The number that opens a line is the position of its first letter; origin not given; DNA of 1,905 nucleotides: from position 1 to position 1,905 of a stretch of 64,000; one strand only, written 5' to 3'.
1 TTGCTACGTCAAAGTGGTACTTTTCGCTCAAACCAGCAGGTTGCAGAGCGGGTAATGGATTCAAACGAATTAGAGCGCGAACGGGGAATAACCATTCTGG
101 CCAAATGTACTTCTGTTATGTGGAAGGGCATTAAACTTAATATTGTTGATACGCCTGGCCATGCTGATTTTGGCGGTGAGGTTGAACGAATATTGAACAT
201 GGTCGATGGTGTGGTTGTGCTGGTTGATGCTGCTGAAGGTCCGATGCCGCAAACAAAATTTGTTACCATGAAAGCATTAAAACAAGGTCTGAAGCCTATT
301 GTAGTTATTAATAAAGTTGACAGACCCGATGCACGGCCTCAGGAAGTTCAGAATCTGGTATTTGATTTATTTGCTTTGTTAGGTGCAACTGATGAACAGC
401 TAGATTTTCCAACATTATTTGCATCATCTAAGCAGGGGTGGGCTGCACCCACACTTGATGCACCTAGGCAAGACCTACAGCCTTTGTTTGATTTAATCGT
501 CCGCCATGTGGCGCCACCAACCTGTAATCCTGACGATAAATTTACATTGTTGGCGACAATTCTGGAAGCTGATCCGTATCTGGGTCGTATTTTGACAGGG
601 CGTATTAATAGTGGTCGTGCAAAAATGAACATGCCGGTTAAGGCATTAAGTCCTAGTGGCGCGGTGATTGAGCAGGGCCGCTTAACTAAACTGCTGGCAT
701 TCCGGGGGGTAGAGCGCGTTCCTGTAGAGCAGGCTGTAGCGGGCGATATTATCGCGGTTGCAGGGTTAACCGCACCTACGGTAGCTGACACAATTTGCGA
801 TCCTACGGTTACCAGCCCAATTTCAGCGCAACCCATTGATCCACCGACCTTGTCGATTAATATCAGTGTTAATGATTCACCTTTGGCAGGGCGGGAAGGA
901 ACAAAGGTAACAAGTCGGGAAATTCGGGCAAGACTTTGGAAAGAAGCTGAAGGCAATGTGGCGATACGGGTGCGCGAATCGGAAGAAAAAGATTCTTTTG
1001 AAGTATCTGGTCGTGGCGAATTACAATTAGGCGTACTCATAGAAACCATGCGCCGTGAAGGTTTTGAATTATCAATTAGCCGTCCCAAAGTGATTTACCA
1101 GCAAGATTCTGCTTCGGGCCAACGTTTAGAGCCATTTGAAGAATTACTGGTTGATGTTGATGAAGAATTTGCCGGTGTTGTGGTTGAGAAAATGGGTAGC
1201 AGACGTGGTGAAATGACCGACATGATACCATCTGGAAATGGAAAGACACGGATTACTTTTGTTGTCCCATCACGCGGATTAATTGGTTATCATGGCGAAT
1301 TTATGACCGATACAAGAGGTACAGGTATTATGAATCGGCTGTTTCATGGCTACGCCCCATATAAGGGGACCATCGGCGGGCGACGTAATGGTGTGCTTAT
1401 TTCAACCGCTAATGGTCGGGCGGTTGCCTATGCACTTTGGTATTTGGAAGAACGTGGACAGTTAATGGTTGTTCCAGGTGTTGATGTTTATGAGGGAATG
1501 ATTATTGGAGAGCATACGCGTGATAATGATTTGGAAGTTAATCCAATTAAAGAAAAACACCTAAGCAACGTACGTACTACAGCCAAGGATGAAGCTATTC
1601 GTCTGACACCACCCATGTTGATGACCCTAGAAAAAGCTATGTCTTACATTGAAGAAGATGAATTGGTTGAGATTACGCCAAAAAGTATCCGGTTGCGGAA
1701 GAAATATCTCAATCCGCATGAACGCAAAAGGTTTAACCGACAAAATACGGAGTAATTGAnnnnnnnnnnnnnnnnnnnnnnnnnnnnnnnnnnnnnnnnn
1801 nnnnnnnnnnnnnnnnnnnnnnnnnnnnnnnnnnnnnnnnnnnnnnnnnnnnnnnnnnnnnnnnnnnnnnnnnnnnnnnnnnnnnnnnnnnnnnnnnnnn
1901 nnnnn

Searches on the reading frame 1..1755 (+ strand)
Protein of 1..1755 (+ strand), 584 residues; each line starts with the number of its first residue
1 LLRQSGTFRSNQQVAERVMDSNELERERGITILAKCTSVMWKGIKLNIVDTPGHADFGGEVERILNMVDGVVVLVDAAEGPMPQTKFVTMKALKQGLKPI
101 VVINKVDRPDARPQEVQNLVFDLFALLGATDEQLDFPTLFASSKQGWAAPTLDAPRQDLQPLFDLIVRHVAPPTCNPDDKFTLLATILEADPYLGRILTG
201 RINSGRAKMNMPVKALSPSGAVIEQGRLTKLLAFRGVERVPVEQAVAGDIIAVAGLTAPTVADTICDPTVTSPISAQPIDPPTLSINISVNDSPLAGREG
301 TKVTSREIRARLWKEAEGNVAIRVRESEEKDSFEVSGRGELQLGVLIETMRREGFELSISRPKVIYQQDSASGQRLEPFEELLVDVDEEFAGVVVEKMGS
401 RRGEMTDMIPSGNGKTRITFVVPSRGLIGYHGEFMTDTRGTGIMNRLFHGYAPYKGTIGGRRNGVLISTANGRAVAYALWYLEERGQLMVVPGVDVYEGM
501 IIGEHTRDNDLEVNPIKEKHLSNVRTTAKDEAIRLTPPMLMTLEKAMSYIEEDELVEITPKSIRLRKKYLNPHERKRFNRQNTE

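Call 85: search_protein_families(library=pfam, proteins=[window:1-1755:+], max_evalue=0.00001)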
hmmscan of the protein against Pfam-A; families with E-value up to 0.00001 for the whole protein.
window:1-1755:+ (584 aa): 5 families
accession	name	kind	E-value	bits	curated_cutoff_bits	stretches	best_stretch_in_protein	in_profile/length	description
PF21018.2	BipA_C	-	6.5e-47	158.3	23.8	1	463-571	1-109/110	TypA/BipA C-terminal domain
PF00009.33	GTP_EFTU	-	1.9e-41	142.2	26.5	1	2-170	24-186/188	Elongation factor Tu GTP binding domain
PF00679.30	EFG_C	-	1.5e-22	79.9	27.9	1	376-458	3-85/89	Elongation factor G C-terminus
PF22042.2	EF-G_D2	-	3.3e-10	40.4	27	1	189-267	10-83/84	Elongation factor G domain 2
PF03144.31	GTP_EFTU_D2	-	4.8e-09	36.9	30.3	1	195-266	1-73/73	Elongation factor Tu domain 2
